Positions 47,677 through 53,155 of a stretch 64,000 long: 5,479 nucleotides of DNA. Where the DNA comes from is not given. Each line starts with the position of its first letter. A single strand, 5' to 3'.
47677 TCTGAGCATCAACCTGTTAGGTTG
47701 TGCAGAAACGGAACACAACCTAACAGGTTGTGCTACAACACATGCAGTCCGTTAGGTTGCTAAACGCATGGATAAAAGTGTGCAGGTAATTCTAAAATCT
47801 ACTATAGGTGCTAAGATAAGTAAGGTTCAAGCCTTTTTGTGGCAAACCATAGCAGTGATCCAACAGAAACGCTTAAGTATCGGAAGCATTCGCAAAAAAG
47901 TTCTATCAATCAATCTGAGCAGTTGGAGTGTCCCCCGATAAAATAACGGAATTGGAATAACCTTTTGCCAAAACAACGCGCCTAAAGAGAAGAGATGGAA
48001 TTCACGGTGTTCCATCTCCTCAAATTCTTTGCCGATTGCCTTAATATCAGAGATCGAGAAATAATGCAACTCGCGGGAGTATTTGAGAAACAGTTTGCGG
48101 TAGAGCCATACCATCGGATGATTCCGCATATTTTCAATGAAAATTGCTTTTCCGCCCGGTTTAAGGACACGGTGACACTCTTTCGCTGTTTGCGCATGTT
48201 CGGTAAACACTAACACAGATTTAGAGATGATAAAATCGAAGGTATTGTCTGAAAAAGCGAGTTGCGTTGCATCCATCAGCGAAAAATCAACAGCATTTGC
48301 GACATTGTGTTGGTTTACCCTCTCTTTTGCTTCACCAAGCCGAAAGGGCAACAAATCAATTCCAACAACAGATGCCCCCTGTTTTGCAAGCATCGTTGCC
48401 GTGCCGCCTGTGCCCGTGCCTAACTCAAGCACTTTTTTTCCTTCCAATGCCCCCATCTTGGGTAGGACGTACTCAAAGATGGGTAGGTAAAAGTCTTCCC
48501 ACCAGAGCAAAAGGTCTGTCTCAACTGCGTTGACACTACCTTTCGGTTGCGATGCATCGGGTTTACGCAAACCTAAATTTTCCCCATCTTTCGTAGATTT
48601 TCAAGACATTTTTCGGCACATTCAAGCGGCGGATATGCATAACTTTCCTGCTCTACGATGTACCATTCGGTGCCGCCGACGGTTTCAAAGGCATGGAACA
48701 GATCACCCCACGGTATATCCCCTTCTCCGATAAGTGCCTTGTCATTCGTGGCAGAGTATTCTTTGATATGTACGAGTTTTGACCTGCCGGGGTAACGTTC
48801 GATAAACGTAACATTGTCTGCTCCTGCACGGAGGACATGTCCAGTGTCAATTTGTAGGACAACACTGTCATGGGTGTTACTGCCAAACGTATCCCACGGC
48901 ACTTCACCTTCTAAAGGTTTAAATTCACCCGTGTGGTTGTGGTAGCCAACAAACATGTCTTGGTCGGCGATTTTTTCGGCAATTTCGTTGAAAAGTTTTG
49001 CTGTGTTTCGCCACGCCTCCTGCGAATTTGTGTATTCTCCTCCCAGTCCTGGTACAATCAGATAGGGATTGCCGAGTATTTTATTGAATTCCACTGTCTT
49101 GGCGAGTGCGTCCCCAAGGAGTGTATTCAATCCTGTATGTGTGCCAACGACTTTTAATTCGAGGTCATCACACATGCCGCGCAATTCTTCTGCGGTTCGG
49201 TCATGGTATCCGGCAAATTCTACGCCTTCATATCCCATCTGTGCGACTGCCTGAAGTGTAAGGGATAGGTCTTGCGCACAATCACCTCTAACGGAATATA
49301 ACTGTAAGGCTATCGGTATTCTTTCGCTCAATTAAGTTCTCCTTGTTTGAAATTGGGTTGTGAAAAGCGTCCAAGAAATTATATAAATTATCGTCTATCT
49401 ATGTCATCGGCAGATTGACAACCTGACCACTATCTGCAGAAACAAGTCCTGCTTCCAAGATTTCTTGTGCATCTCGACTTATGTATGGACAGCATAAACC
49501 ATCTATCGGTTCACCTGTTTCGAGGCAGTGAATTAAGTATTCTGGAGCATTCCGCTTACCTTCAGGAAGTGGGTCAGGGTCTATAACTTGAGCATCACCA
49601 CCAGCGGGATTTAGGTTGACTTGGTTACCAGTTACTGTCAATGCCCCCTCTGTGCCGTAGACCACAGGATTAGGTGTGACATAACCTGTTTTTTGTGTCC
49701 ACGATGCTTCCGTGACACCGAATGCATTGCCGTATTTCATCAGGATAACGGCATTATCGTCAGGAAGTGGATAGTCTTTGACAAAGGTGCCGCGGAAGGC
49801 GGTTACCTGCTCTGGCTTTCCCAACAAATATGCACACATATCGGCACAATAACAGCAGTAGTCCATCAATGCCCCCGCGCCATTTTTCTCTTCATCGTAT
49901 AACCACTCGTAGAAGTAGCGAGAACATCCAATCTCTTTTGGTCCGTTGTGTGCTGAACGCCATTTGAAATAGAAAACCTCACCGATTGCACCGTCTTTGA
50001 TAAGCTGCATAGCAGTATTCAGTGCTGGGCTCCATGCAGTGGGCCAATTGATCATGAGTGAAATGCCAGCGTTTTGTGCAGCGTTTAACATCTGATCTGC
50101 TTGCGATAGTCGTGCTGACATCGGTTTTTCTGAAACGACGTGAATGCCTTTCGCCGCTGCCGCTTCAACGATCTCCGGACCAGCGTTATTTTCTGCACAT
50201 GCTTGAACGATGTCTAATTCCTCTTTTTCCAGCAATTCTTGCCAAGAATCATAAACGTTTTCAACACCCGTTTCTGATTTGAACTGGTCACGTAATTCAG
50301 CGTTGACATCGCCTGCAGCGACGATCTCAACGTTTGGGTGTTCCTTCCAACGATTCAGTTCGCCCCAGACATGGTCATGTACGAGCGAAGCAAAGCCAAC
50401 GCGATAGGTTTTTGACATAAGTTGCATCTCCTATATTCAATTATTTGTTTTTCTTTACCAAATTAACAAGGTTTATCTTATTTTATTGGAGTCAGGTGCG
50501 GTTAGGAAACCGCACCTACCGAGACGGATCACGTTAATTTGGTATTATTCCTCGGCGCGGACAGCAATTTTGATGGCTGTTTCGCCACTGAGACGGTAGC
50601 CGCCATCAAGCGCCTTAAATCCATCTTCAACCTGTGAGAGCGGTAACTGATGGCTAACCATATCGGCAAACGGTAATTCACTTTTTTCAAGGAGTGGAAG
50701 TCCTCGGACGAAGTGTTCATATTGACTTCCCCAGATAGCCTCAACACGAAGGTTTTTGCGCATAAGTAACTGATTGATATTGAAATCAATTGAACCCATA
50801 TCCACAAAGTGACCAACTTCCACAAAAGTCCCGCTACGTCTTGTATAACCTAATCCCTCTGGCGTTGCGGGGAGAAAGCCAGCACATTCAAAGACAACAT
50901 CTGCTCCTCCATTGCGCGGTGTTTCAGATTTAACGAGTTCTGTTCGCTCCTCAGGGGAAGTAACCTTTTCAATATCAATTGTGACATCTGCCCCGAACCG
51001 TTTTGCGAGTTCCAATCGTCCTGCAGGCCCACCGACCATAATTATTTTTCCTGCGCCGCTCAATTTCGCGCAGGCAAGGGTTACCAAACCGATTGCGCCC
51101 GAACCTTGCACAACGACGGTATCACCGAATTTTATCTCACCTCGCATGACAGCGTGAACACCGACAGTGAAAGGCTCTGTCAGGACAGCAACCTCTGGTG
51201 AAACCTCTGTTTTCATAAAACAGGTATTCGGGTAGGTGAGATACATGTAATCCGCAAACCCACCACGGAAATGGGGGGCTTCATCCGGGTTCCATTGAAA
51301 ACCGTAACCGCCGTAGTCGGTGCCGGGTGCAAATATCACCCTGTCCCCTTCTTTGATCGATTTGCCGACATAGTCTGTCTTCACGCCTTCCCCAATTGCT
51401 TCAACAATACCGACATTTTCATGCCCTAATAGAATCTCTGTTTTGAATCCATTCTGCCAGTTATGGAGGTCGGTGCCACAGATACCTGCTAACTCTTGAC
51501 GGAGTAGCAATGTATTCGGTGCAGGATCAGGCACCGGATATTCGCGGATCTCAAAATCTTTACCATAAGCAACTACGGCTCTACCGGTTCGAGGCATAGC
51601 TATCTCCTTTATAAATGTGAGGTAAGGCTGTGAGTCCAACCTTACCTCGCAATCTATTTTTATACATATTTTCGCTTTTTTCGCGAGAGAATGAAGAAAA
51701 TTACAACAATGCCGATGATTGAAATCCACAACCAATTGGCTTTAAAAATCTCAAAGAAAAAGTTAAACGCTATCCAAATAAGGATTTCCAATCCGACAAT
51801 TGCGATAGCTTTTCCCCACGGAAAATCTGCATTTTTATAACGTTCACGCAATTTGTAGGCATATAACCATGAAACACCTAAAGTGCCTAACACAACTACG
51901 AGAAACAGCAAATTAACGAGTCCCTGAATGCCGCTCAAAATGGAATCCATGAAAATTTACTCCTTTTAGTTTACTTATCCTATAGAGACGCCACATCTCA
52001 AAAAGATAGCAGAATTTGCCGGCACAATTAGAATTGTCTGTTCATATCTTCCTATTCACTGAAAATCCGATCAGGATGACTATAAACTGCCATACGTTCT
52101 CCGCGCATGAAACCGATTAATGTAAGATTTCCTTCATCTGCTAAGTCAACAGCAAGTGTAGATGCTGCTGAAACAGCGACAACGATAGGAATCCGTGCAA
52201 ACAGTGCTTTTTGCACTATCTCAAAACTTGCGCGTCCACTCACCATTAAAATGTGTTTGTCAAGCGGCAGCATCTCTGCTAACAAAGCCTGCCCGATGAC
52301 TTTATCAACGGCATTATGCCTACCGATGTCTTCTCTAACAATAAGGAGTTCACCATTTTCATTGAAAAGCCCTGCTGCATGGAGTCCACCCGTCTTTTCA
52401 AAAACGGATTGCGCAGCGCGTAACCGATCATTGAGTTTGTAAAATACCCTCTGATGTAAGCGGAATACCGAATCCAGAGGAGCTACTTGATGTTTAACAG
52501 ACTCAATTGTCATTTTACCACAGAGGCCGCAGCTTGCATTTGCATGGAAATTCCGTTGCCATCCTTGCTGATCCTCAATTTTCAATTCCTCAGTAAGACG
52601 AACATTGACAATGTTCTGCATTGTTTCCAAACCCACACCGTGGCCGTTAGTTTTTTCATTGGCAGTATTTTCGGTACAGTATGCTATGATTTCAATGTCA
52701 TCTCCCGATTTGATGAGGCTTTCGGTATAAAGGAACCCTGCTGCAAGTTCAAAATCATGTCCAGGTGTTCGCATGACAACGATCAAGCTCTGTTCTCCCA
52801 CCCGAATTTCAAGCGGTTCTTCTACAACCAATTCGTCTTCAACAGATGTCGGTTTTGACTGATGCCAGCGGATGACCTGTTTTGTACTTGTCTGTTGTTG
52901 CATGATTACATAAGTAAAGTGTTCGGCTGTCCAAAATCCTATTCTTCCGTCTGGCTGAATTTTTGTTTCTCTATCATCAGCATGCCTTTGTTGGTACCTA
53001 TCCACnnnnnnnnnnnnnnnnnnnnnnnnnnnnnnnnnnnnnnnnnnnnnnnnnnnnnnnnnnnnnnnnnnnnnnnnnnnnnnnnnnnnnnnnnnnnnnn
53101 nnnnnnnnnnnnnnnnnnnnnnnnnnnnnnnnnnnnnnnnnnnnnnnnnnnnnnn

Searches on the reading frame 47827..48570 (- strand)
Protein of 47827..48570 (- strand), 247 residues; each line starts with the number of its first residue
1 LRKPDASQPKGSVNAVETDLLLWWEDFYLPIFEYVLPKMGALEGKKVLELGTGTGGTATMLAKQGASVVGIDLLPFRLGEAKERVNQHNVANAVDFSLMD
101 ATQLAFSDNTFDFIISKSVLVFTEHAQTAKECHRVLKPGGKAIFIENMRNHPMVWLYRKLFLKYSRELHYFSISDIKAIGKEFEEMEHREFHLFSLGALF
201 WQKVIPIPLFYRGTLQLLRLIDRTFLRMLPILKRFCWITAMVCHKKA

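Call 38: search_protein_families(library=pfam, proteins=[window:47827-48570:-])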
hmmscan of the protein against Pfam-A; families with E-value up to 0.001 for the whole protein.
window:47827-48570:- (247 aa): 12 families
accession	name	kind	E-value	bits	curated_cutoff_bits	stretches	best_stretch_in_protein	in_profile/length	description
PF08241.18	Methyltransf_11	-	4.9e-22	78.8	21.2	1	48-144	1-95/95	Methyltransferase domain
PF13649.12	Methyltransf_25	-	4.7e-21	75.7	27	1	47-140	1-97/97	Methyltransferase domain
PF13847.12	Methyltransf_31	-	3e-17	63.1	27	1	43-144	3-109/145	Methyltransferase domain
PF01209.24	Ubie_methyltran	-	9.6e-15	55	20.1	1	37-167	41-172/233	ubiE/COQ5 methyltransferase family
PF08242.18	Methyltransf_12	-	5.4e-13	49.9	30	1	48-141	1-97/98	Methyltransferase domain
PF13489.12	Methyltransf_23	-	1.3e-11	44.9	27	1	37-182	18-156/164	Methyltransferase domain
PF03848.20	TehB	-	1.6e-06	28.1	20.4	1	40-149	27-137/193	Tellurite resistance protein TehB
PF02353.26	CMAS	-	3.2e-06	27.1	27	1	34-143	53-163/273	Mycolic acid cyclopropane synthetase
PF01728.25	FtsJ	-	2.3e-05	24.9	24.1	1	43-116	21-97/181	FtsJ-like methyltransferase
PF05175.20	MTS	-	0.00013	22.1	23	1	38-147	26-141/170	Methyltransferase small domain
PF01135.25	PCMT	-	0.0005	20.3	20.3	1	43-143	73-170/210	Protein-L-isoaspartate(D-aspartate) O-methyltransferase (PCMT)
PF05401.17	NodS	-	0.00072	19.9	24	1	45-127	45-123/201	Nodulation protein S (NodS)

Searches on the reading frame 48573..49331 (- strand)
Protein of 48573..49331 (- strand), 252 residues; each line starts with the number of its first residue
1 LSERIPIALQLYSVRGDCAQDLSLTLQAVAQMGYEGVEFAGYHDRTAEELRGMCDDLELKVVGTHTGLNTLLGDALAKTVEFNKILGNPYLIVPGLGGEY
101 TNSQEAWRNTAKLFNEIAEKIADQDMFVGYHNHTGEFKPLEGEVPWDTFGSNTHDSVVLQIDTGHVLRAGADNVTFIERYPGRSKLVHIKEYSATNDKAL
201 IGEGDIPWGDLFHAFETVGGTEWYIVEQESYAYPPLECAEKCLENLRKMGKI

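Call 38: search_protein_families(library=pfam, proteins=[window:48573-49331:-])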
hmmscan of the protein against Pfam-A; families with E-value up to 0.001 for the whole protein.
window:48573-49331:- (252 aa): 1 family
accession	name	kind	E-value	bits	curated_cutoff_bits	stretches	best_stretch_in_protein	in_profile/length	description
PF01261.30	AP_endonuc_2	-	4.4e-23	82.7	31.1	1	26-248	1-248/249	Xylose isomerase-like TIM barrel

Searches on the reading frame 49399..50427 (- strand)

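Call 38: search_protein_families(library=pfam, proteins=[window:49399-50427:-])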
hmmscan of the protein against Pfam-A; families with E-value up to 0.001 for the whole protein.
window:49399-50427:- (342 aa): 5 families
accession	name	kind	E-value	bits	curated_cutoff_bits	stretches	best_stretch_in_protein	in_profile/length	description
PF22725.1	GFO_IDH_MocA_C3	-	3.5e-24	85.6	27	1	138-263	3-123/124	GFO/IDH/MocA C-terminal domain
PF01408.29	GFO_IDH_MocA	-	2.9e-18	67.1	24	1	24-126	16-118/120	Oxidoreductase family, NAD-binding Rossmann fold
PF02894.22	GFO_IDH_MocA_C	-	2.1e-11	44.5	22.9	1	141-264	2-128/218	Oxidoreductase family, C-terminal alpha/beta domain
PF03447.22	NAD_binding_3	-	1.9e-06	29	24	1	23-123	12-112/116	Homoserine dehydrogenase, NAD binding domain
PF13380.12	CoA_binding_2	-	0.00054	20.8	22.8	1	54-124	41-105/116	CoA binding domain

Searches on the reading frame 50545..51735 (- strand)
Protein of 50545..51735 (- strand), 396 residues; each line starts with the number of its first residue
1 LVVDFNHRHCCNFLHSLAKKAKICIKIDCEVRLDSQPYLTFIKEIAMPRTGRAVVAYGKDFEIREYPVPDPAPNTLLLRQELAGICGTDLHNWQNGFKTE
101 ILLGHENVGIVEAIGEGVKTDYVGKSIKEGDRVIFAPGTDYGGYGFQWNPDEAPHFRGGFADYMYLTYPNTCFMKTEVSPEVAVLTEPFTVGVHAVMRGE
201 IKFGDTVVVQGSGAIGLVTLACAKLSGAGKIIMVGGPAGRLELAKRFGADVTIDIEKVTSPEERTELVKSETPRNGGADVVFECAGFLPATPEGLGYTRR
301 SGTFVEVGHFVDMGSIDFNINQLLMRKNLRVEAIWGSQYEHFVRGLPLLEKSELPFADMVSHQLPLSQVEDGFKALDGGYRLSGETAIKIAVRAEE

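Call 38: search_protein_families(library=pfam, proteins=[window:50545-51735:-])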
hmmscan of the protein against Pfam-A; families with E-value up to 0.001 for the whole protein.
window:50545-51735:- (396 aa): 3 families
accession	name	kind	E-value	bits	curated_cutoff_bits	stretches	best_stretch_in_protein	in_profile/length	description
PF00107.32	ADH_zinc_N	-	8.5e-20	71.5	31.8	1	214-349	1-127/129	Zinc-binding dehydrogenase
PF08240.17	ADH_N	-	3.1e-11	43.9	23.5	1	73-167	2-95/104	Alcohol dehydrogenase GroES-like domain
PF16912.11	Glu_dehyd_C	-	1.2e-07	31.8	34.9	1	181-376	2-201/211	Glucose dehydrogenase C-terminus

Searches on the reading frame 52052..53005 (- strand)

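Call 38: search_protein_families(library=pfam, proteins=[window:52052-53005:-])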
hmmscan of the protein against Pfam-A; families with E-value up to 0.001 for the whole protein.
window:52052-53005:- (317 aa): 1 family
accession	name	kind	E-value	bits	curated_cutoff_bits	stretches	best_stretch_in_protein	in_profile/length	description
PF02634.21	FdhD-NarQ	-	1.5e-70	238.1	27.2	1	60-314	1-236/237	FdhD/NarQ family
